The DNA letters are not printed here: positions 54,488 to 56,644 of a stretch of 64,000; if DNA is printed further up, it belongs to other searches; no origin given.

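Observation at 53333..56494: IS4-family element flanked by two different truncated genes whose ORFs both terminate inside the IS inverted repeats; remnant of an MmeI-like type IIL RM enzyme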

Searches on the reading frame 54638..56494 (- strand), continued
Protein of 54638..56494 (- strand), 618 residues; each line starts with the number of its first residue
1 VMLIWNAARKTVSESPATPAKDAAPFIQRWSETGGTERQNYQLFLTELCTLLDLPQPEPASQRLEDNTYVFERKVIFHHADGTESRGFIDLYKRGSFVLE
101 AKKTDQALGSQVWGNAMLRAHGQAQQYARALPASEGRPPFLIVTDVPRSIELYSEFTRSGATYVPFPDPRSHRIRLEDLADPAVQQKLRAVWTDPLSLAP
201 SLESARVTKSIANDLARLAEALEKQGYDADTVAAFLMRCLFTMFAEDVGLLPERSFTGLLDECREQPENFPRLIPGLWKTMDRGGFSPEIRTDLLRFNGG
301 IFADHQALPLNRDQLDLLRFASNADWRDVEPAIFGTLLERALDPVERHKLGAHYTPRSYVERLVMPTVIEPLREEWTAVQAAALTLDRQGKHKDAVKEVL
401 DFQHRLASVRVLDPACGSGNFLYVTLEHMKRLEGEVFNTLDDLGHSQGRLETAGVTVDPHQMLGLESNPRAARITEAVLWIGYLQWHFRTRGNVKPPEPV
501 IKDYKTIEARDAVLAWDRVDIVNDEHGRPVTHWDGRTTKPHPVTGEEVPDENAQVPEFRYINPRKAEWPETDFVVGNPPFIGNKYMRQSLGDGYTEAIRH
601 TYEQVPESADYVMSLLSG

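Call 41: search_solved_structures(query=window:54655-56494:-, max_evalue=0.001, show_alignments=1)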
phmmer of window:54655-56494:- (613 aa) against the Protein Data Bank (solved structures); distinct sequences matched with E-value up to 0.001: 1.
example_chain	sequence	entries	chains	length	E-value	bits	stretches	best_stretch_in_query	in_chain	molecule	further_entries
5hr4_C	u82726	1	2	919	6.1e-23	84.4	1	212-487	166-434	MmeI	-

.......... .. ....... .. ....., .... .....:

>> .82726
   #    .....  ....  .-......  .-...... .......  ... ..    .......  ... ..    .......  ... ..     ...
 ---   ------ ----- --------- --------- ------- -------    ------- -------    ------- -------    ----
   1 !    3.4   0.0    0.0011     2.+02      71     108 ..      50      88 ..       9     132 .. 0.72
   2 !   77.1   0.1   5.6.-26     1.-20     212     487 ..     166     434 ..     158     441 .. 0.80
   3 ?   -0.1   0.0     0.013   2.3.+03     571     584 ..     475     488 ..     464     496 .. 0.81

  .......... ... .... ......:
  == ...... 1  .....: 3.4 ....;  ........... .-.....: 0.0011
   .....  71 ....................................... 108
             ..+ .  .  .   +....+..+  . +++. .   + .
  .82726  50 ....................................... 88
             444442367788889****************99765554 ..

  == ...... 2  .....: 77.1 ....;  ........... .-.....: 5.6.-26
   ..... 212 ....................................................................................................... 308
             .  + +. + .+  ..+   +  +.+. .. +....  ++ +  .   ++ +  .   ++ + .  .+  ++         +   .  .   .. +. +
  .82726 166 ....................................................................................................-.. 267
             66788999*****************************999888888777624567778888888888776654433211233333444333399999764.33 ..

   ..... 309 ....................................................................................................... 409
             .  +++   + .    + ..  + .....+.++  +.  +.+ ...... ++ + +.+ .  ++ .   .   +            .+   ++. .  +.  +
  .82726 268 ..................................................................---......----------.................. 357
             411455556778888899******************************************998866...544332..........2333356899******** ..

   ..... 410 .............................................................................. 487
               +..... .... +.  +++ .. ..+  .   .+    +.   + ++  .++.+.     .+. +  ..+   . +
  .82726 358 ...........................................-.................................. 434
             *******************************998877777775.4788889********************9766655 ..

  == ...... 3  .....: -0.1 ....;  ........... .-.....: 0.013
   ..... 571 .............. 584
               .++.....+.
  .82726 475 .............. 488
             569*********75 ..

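Call 42: find_homologous_proteins(query=L091:11765-13621:+)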
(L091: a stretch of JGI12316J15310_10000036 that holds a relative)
Query L091:11765-13621:+ (619 aa): 5016 proteins with E <= 0.001 among 8000 candidates; the best 120 are listed.
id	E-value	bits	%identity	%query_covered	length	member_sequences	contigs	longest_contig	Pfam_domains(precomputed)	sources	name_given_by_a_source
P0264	5.7e-233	793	67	88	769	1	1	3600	PF20466.4,PF20473.5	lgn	-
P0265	9.1e-227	772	64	89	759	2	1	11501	PF20466.4,PF20473.5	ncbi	ncbi:MAG: DNA methyltransferase [Bryobacterales bacterium]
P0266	3.1e-218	744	63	88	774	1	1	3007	PF20466.4,PF20473.5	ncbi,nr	ncbi:MAG TPA: class I SAM-dependent DNA methyltransferase, partial [Alphaproteobacteria bacterium]|n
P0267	3.3e-212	724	62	87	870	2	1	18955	PF20466.4,PF20473.5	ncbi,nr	ncbi:MAG: class I SAM-dependent DNA methyltransferase, partial [Thauera sp.]|nr:class I SAM-dependen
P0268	8.3e-212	723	61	89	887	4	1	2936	PF20466.4,PF20473.5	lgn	-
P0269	4.0e-210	717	62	87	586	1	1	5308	PF20466.4,PF20473.5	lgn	-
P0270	4.3e-207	707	61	88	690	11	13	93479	PF20466.4,PF20473.5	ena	-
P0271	8.9e-206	703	60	89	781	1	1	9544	PF20466.4,PF20473.5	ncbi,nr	ncbi:MAG: class I SAM-dependent DNA methyltransferase, partial [Zoogloeaceae bacterium]|nr:class I S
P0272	1.4e-205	702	61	87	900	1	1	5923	PF20466.4,PF20473.5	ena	-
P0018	5.4e-204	697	68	75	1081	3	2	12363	PF20465.5,PF20466.4,PF20464.4,PF20473.5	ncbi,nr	ncbi:MAG: class I SAM-dependent DNA methyltransferase, partial [Thauera sp.]|nr:class I SAM-dependen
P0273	1.3e-203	696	61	89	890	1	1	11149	PF07669.18,PF20466.4,PF20473.5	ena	-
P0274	8.8e-203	693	60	88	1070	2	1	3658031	PF20465.5,PF20466.4,PF20464.4,PF20473.5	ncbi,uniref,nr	ncbi:class I SAM-dependent DNA methyltransferase [Thauera aromatica]|uniref:class I SAM-dependent DN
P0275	1.9e-202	692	63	81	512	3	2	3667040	PF20466.4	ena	-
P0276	1.7e-201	689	59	89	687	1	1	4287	PF20466.4,PF20473.5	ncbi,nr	ncbi:MAG: hypothetical protein Q7J06_01830, partial [Bacteroidales bacterium]|nr:hypothetical protei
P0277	2.5e-199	682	60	89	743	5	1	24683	PF07669.18,PF20466.4,PF20473.5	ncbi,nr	ncbi:MAG: class I SAM-dependent DNA methyltransferase, partial [Lamprocystis purpurea]|nr:class I SA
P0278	4.5e-199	681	60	88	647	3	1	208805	PF20466.4,PF20473.5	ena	-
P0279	1.5e-197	676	62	82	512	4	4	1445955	PF20466.4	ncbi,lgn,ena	-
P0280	1.8e-197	676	57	89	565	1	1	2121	PF20466.4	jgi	jgi:hypothetical protein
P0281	7.4e-196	670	58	89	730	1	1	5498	PF07669.18,PF20466.4,PF20473.5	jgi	jgi:hypothetical protein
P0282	1.4e-195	669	58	89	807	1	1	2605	PF07669.18,PF20466.4,PF20473.5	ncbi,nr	ncbi:MAG: class I SAM-dependent DNA methyltransferase, partial [Chromatiaceae bacterium]|nr:class I 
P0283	6.0e-194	664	58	88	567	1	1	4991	PF20466.4,PF20473.5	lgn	-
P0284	2.6e-193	662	57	89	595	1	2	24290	PF20466.4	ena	-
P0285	5.5e-193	661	58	89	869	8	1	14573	PF07669.18,PF20466.4,PF20473.5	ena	-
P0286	1.1e-192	660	63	68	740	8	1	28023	PF20466.4,PF20473.5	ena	-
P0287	1.1e-192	660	67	72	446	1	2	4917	PF20466.4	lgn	-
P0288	1.5e-192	659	59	89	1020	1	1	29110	PF20465.5,PF07669.18,PF20466.4,PF20464.4,PF20473.5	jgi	jgi:SAM-dependent methyltransferase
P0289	2.0e-192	659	58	88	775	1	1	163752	PF20466.4,PF20473.5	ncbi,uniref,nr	ncbi:hypothetical protein GPA27_02370 [Aromatoleum toluolicum]|uniref:class I SAM-dependent DNA meth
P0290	1.8e-191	656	59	89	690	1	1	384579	PF20466.4,PF20464.4,PF20473.5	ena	-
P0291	1.8e-191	656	56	89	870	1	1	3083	PF07669.18,PF20466.4,PF20473.5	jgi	-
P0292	2.0e-191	656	58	87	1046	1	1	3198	PF20465.5,PF20466.4,PF20464.4,PF20473.5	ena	-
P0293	2.3e-191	655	57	89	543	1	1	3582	PF20466.4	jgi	jgi:hypothetical protein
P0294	3.3e-191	655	57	88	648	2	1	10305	PF20466.4,PF20473.5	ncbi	ncbi:MAG: DNA methyltransferase, partial [Halothiobacillaceae bacterium]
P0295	6.5e-191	654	58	89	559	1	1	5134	PF20466.4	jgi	jgi:hypothetical protein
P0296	1.8e-190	652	56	88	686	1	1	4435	PF20466.4,PF20473.5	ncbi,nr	ncbi:MAG: class I SAM-dependent DNA methyltransferase, partial [Burkholderiales bacterium]|nr:class 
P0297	2.2e-190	652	56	88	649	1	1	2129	PF20466.4,PF20473.5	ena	-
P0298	1.3e-189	650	60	88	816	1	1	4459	PF07669.18,PF20466.4,PF20473.5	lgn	-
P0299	1.4e-189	649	56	89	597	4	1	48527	PF20466.4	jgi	jgi:hypothetical protein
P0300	1.5e-189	649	56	88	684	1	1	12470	PF20466.4,PF20473.5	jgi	-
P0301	1.8e-189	649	58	89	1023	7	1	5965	PF20465.5,PF07669.18,PF20466.4,PF20464.4,PF20473.5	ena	-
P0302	2.0e-189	649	55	89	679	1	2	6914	PF20466.4,PF20473.5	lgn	-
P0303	9.1e-189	647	57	89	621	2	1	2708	PF20466.4,PF20473.5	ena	-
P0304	2.7e-188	645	57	89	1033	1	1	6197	PF20465.5,PF07669.18,PF20466.4,PF20464.4,PF20473.5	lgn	-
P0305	2.9e-188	645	66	74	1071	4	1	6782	PF20465.5,PF20466.4,PF20464.4,PF20473.5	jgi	jgi:hypothetical protein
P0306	4.0e-188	645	57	88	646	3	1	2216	PF20466.4,PF20473.5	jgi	jgi:hypothetical protein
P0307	6.2e-188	644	55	52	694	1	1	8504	PF20466.4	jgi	-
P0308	1.1e-187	643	59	89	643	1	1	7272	PF20466.4,PF20473.5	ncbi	-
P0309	2.4e-187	642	58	89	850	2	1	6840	PF07669.18,PF20466.4,PF20473.5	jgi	-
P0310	3.5e-187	642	56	88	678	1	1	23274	PF20466.4,PF20473.5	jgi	jgi:hypothetical protein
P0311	4.0e-187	641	58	88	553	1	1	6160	PF20466.4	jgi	-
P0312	7.6e-187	640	57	87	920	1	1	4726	PF20465.5,PF07669.18,PF20466.4,PF20473.5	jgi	jgi:hypothetical protein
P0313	8.1e-187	640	52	89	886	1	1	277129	PF20466.4,PF20473.5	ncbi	-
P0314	1.5e-186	639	57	88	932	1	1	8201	PF20465.5,PF20466.4,PF20473.5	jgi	jgi:hypothetical protein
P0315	2.0e-186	639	57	88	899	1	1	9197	PF20465.5,PF07669.18,PF20466.4,PF20473.5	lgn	-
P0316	3.8e-186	638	57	89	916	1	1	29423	PF20465.5,PF20466.4,PF20464.4,PF20473.5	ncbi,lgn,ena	-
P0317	6.2e-186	637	55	89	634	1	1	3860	PF20466.4,PF20473.5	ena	-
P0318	9.4e-186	637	54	89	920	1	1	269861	PF07669.18,PF20466.4,PF20473.5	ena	-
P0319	2.3e-185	636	57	88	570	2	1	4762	PF20466.4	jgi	jgi:hypothetical protein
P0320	4.5e-185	635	55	87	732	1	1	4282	PF07669.18,PF20466.4,PF20473.5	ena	-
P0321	4.6e-185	635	55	89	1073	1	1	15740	PF20465.5,PF07669.18,PF20466.4,PF20464.4,PF20473.5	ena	-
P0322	4.7e-185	635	57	90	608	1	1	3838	PF20466.4,PF20473.5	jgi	-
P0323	6.5e-185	634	56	88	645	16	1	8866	PF20466.4,PF20473.5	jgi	jgi:hypothetical protein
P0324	2.1e-184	632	57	88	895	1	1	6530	PF20465.5,PF07669.18,PF20466.4,PF20473.5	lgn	-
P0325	3.6e-184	632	56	89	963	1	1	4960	PF20465.5,PF20466.4,PF20473.5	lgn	-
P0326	4.4e-184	631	70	65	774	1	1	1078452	PF07669.18,PF20466.4,PF20473.5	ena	-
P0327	4.8e-184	631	56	87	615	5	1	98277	PF20466.4,PF20473.5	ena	-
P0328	5.4e-184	631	57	89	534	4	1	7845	PF20466.4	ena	-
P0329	5.8e-184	631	56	88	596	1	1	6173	PF20466.4,PF20473.5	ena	-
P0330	1.8e-183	629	56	88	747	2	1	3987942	PF20466.4,PF20473.5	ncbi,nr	ncbi:class I SAM-dependent DNA methyltransferase [Halopseudomonas litoralis]|nr:DNA methyltransferas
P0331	1.9e-183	629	58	88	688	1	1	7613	PF07669.18,PF20466.4,PF20473.5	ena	-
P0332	2.2e-183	629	56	89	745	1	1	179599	PF07669.18,PF20466.4,PF20473.5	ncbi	-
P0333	2.2e-183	629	57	89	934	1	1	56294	PF20465.5,PF07669.18,PF20466.4,PF20473.5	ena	-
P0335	5.5e-183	628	57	88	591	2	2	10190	PF20466.4,PF20473.5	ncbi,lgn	-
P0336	5.5e-183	628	57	90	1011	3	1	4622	PF20465.5,PF07669.18,PF20466.4,PF20473.5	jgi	jgi:hypothetical protein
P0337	8.6e-183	627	56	88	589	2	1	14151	PF20466.4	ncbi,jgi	jgi:hypothetical protein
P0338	9.7e-183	627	57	88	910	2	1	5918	PF07669.18,PF20466.4,PF20473.5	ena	-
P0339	1.6e-182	626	55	88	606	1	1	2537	PF20466.4,PF20473.5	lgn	-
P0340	4.1e-182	625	57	88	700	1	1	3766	PF07669.18,PF20466.4,PF20473.5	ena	-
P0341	6.2e-182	624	57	88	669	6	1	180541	PF20466.4,PF20473.5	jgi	-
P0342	7.7e-182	624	56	88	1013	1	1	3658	PF20465.5,PF07669.18,PF20466.4,PF20464.4,PF20473.5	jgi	-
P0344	3.5e-181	622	57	88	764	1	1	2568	PF07669.18,PF20466.4,PF20473.5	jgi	jgi:hypothetical protein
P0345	3.5e-181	622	56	88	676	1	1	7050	PF20466.4,PF20473.5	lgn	-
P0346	3.6e-181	622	55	88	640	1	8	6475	PF20466.4,PF20473.5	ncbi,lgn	-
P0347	1.0e-180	620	55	89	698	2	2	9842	PF07669.18,PF20466.4,PF20473.5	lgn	-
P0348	1.9e-180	619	55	88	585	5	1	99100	PF20466.4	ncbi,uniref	ncbi:type IIL restriction-modification enzyme MmeI [uncultured Pseudomonas sp.]|uniref:type IIL rest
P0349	1.9e-180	619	55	89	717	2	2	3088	PF07669.18,PF20466.4,PF20473.5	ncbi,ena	-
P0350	2.3e-180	619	55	87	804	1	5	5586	PF07669.18,PF20466.4,PF20473.5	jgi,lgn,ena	-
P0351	3.5e-180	618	57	89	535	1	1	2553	PF20466.4,PF20473.5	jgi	jgi:hypothetical protein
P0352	4.0e-180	618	54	88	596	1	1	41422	PF20466.4,PF20473.5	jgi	jgi:hypothetical protein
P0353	4.6e-180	618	53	88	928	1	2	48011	PF20465.5,PF07669.18,PF20466.4,PF20473.5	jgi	-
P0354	4.8e-180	618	56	88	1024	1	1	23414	PF20465.5,PF20466.4,PF20473.5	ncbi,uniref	ncbi:class I SAM-dependent DNA methyltransferase [Rhabdochromatium marinum]|uniref:class I SAM-depen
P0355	5.2e-180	618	55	88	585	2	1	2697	PF20466.4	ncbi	-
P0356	7.3e-180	617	56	88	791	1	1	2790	PF07669.18,PF20466.4,PF20473.5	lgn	-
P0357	7.5e-180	617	55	89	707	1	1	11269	PF20466.4,PF20473.5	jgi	jgi:hypothetical protein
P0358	8.7e-180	617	55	87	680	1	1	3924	PF20466.4,PF20473.5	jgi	jgi:hypothetical protein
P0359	9.6e-180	617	52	89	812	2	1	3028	PF07669.18,PF20466.4,PF20473.5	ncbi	-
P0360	1.0e-179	617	56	88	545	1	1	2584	PF20466.4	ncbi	ncbi:MAG: type IIL restriction-modification enzyme MmeI, partial [Verrucomicrobiota bacterium]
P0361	2.1e-179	616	54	88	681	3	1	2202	PF20466.4,PF20473.5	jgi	jgi:hypothetical protein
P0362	2.5e-179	616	55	87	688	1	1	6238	PF20466.4,PF20473.5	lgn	-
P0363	2.9e-179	615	55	88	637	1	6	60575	PF20466.4,PF20473.5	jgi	jgi:hypothetical protein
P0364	7.2e-179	614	55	87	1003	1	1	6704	PF20465.5,PF07669.18,PF20466.4,PF20473.5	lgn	-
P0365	2.6e-178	612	57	88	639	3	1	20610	PF20466.4,PF20473.5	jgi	-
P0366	4.4e-178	612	54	88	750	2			PF20466.4,PF20473.5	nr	nr:DNA methyltransferase [Azoarcus sp. CIB]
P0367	5.4e-178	611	53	87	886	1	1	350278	PF07669.18,PF20466.4,PF20473.5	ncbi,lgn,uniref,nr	ncbi:class I SAM-dependent DNA methyltransferase [Marinospirillum minutulum]|uniref:class I SAM-depe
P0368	5.9e-178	611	55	88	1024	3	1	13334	PF20465.5,PF20466.4,PF20464.4,PF20473.5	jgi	jgi:hypothetical protein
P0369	9.4e-178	610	55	89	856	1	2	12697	PF07669.18,PF20466.4,PF20473.5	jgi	jgi:hypothetical protein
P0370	1.4e-177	610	56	88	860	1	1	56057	PF20466.4,PF20473.5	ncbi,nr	ncbi:MAG: class I SAM-dependent DNA methyltransferase, partial [Gammaproteobacteria bacterium]|nr:cl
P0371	1.5e-177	610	54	89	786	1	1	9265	PF20466.4,PF20473.5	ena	-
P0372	1.8e-177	610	54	89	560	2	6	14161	PF20466.4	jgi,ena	jgi:hypothetical protein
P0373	1.8e-177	610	55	88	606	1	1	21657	PF20466.4,PF20473.5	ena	-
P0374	2.2e-177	609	58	85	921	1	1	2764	PF20465.5,PF07669.18,PF20466.4,PF20473.5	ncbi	ncbi:MAG: class I SAM-dependent DNA methyltransferase, partial [Halothiobacillaceae bacterium]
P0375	2.7e-177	609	62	75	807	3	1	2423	PF20466.4,PF20473.5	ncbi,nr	ncbi:MAG TPA: class I SAM-dependent DNA methyltransferase, partial [Thauera sp.]|nr:class I SAM-depe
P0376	2.9e-177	609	55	88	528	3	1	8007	PF20466.4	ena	-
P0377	3.0e-177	609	55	89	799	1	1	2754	PF20466.4,PF20473.5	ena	-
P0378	3.0e-177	609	55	89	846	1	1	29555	PF20466.4,PF20473.5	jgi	jgi:hypothetical protein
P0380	4.0e-177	608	56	88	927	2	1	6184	PF20465.5,PF07669.18,PF20466.4,PF20473.5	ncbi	-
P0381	4.5e-177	608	56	87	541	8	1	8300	PF20466.4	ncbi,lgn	-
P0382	5.0e-177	608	52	90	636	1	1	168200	PF20466.4,PF20473.5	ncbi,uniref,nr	ncbi:type IIL restriction-modification enzyme MmeI [Tepidimonas aquatica]|uniref:MmeI-like target re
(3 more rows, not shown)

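Call 44: find_encoding_contigs(protein=P0275, flank=10000, max_places=6)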
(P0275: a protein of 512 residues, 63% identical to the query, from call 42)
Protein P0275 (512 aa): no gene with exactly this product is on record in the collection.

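Call 45: list_cluster_members(proteins=[P0275, P0279, P0144])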
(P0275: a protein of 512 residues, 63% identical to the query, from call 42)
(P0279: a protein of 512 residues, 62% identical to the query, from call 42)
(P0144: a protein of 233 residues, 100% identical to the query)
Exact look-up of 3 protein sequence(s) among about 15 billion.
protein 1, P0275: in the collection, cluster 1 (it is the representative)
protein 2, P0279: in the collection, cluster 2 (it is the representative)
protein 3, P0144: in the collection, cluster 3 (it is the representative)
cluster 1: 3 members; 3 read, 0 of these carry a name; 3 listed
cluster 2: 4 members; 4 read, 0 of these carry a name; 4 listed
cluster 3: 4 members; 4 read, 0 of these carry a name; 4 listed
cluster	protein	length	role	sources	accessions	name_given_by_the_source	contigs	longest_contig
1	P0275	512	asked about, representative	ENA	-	-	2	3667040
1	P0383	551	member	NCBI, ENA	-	-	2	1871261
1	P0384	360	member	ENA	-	-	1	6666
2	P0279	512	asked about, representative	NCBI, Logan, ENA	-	-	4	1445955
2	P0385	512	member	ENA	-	-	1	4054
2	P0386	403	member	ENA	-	-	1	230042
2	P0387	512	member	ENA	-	-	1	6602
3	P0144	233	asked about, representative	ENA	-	-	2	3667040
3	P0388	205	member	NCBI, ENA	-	-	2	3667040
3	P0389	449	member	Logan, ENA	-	-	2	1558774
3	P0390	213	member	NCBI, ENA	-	-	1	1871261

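Call 48: find_encoding_contigs(protein=P0388, flank=10000, max_places=4)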
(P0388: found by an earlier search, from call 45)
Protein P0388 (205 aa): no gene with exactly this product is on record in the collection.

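Call 49: find_encoding_contigs(protein=P0389, flank=10000, max_places=4)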
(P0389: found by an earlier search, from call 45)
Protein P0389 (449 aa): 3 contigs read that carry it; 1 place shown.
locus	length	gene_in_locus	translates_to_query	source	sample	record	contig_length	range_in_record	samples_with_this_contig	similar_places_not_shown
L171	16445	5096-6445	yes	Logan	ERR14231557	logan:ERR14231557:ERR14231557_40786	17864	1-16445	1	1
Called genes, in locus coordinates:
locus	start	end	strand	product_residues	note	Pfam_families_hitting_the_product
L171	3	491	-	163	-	?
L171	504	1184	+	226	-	PF13279:4HBT_2, PF03061:4HBT (weak)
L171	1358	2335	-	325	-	-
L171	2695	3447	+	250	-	PF00535:Glycos_transf_2, PF10111:Glyco_tranf_2_2 (weak), PF13641:Glyco_tranf_2_3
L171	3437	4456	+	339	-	PF01408:GFO_IDH_MocA, PF02894:GFO_IDH_MocA_C, PF22725:GFO_IDH_MocA_C3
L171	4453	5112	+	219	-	PF25084:LbH_EIF2B, PF25087:GMPPB_C (faint), PF00132:Hexapep (weak), PF14602:Hexapep_2 (faint), PF00132:Hexapep (weak)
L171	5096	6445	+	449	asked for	PF00070:Pyr_redox (faint), PF01266:DAO, PF07992:Pyr_redox_2 (faint), PF01593:Amino_oxidase, PF13450:NAD_binding_8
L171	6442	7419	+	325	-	PF01522:Polysacc_deac_1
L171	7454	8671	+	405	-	PF01041:DegT_DnrJ_EryC1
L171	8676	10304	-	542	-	-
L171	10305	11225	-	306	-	PF03279:Lip_A_acyltrans (weak)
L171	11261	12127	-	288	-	PF07100:ASRT (weak)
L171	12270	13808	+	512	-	-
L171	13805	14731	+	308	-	PF00551:Formyl_trans_N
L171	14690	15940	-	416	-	PF04235:DUF418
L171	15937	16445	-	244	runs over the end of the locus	-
